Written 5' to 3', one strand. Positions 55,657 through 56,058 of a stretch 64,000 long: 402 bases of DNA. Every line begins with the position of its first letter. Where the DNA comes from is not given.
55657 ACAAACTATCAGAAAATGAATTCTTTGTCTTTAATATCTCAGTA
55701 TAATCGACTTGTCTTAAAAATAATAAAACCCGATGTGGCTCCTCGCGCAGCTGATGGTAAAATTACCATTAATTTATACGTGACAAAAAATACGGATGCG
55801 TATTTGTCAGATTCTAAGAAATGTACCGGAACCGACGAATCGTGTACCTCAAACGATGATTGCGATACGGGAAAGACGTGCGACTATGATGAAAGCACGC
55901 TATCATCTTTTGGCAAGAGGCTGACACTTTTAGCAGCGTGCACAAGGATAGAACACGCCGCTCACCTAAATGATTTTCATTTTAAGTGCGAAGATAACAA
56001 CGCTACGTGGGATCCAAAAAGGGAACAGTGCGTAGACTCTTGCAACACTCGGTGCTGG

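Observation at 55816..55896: Cys module shared between the GT25 fusion enzyme and the convergent giant protein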

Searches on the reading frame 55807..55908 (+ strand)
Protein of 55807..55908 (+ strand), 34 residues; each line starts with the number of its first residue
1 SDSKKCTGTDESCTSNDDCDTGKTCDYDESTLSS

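Call 40: search_protein_representatives(alignment_id=A2)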
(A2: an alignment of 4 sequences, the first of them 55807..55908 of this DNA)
Query: 4 sequences, 35 profile positions. Proteins with E-value up to 0.001 (for the whole library): 2; up to 1e-10: 0; up to 1e-30: 0. The best 2 are listed.
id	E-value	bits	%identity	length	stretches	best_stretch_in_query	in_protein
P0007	2.0e-07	46.9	-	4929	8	1-35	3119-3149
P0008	2.0e-04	37.3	-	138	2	3-31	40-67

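Call 49: search_protein_families(library=pfam, proteins=[P0008], max_evalue=1)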
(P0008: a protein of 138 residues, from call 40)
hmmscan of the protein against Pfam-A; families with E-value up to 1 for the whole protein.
P0008 (138 aa): 3 families
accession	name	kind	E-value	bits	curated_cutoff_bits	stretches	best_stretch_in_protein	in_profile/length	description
PF23416.1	DUF7107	-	0.026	15.3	24.6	1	26-67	1-43/48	Domain of unknown function (DUF7107)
PF02977.21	CarbpepA_inh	-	0.42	10.8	25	1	53-67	12-26/46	Carboxypeptidase A inhibitor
PF01683.23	EB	-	0.45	11.1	24.3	0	37-66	10-35/52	EB module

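Call 50: find_encoding_contigs(protein=P0008, flank=5000)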
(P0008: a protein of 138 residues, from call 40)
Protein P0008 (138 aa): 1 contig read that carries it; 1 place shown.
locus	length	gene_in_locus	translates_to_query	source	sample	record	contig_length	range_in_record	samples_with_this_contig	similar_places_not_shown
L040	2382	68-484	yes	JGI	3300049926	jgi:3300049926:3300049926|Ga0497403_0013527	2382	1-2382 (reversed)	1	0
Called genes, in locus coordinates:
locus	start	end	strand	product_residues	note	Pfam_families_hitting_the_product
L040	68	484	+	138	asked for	-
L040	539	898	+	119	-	-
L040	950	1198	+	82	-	-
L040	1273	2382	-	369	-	?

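Call 54: search_solved_structures(query=P0007, max_evalue=1)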
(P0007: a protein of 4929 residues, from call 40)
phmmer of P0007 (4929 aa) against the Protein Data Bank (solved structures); distinct sequences matched with E-value up to 1: 0.

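Call 58: search_solved_structures(query=A3, max_evalue=10, show_alignments=3)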
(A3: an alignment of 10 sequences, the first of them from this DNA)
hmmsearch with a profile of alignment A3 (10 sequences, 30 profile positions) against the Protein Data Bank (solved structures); distinct sequences matched with E-value up to 10: 2.
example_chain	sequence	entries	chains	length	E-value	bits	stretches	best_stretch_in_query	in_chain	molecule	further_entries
2q7z_A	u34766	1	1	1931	0.014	18.2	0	10-18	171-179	Complement receptor type 1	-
3tw5_A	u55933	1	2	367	0.44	13.4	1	10-25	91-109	Transglutaminase elicitor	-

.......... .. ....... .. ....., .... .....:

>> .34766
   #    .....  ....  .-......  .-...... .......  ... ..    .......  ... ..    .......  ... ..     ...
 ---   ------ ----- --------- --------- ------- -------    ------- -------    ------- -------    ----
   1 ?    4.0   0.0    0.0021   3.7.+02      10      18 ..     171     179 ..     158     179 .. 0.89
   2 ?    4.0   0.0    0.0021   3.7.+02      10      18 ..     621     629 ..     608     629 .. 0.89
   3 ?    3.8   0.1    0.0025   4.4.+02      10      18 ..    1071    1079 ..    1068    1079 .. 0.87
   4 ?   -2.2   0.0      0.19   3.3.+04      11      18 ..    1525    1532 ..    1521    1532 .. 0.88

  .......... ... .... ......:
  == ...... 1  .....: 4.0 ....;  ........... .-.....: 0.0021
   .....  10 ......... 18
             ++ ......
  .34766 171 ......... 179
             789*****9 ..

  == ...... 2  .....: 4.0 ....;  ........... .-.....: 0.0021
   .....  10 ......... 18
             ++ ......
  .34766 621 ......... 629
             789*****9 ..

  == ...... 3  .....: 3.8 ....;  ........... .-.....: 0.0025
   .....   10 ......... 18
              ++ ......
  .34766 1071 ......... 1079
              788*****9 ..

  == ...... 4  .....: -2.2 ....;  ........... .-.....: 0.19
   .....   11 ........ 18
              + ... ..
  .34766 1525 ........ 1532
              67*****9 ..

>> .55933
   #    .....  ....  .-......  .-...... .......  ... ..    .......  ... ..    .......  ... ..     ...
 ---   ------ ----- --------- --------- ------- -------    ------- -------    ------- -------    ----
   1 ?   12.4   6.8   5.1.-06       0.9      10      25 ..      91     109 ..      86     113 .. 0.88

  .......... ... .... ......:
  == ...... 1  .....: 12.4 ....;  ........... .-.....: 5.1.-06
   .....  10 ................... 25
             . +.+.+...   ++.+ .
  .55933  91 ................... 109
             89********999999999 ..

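Call 64: predict_structure(alignment_id=A2)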
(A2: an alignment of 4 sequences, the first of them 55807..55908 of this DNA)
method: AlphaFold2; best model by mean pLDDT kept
length: 34 residues; sequences in the alignment: 4
mean_pLDDT: 81.6   pTM: 0.44
mean pLDDT of the five models: 81.6, 81.3, 62.4, 53.4, 50.0
residues with pLDDT >= 90: 15; 70-90: 11; 50-70: 7; < 50: 1
segments of 3 or more residues with pLDDT < 50: none
pLDDT, mean of each block of 10 residues (from residue 1): 81 91 84 55
secondary structure, 60 per line:
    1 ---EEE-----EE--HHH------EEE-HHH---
elements in order: E4-6 E25-27

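Call 66: fold_search(model_id=the predicted structure, library=pdb)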
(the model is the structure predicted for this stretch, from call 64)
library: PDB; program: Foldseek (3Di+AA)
matches with E <= 10: 0; with E <= 0.001: 0
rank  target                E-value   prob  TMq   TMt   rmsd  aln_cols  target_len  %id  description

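Call 70: fold_search(model_id=the predicted structure, library=viral)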
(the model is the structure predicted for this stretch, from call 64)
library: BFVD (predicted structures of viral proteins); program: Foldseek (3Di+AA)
matches with E <= 10: 0; with E <= 0.001: 0
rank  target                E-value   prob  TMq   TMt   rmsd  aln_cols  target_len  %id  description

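Call 72: search_protein_families(library=phrogs, proteins=[P0007], max_evalue=0.01)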
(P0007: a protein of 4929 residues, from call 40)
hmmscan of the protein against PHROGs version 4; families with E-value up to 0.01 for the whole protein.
P0007 (4929 aa): 1 family
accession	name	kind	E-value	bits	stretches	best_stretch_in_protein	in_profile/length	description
phrog_2295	-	unknown function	1.1e-27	98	2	4563-4769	675-853/1183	-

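Call 73: search_protein_families(library=pfam, proteins=[P0007], max_evalue=0.1)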
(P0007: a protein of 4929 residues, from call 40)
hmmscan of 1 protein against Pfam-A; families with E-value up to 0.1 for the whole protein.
P0007 (4929 aa): 1 family
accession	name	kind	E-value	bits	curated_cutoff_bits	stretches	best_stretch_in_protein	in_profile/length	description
PF21722.4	Gly_rich_2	-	6.6e-05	23.5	24.3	0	4392-4763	7-226/226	Glycine-rich domain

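Call 79: find_encoding_contigs(protein=P0007, flank=10000, max_places=4)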
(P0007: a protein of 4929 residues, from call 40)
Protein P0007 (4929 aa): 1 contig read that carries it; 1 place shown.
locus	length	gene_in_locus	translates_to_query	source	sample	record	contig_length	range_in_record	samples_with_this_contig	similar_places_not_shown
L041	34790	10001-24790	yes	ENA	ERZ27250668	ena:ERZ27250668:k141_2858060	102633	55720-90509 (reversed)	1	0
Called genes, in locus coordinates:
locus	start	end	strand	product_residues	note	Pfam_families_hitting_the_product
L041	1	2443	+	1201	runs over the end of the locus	PF04563:RNA_pol_Rpb2_1, PF04565:RNA_pol_Rpb2_3, PF04566:RNA_pol_Rpb2_4 (faint), PF00562:RNA_pol_Rpb2_6, PF04560:RNA_pol_Rpb2_7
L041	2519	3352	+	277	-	PF26363:Phospholipase-like, PF00561:Abhydrolase_1 (weak), PF11187:Mbeg1-like (weak), PF01764:Lipase_3 (weak)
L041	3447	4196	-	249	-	-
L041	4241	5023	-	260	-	-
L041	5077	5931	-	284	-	PF00852:Glyco_transf_10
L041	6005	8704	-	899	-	-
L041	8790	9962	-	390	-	-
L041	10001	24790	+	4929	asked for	PF21722:Gly_rich_2 (faint)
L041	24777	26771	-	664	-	PF01755:Glyco_transf_25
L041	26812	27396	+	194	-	PF03767:Acid_phosphat_B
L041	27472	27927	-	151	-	PF00313:CSD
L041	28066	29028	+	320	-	-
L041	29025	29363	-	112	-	-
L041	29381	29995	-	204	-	-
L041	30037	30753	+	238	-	-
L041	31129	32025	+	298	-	PF01040:UbiA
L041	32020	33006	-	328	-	-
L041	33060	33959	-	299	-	-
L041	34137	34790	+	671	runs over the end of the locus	PF00089:Trypsin, PF13365:Trypsin_2, PF00595:PDZ (faint), PF13180:PDZ_2 (faint), PF17820:PDZ_6 (faint)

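Call 87: search_protein_families(library=ncbifam, proteins=[P0008], max_evalue=10)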
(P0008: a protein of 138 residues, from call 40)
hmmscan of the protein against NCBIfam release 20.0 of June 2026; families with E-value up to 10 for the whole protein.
P0008 (138 aa): 1 family
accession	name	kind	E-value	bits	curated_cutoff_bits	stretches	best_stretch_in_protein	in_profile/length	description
TIGR04201.1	Myxo_Cys_RPT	repeat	2.1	8.6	25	2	53-65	5-17/22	Cys-rich repeat-containing protein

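Call 88: search_protein_families(library=ncbifam, proteins=[P0007], max_evalue=1)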
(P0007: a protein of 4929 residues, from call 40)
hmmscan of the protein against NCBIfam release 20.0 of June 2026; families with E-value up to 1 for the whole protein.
P0007 (4929 aa): 0 families

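Call 90: search_protein_families(library=pfam, proteins=[L041:8793-9962:-, L041:6008-8704:-], max_evalue=0.1)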
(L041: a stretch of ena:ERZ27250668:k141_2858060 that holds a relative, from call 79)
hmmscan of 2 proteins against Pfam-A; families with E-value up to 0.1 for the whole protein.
L041:8793-9962:- (390 aa): 0 families

L041:6008-8704:- (899 aa): 0 families
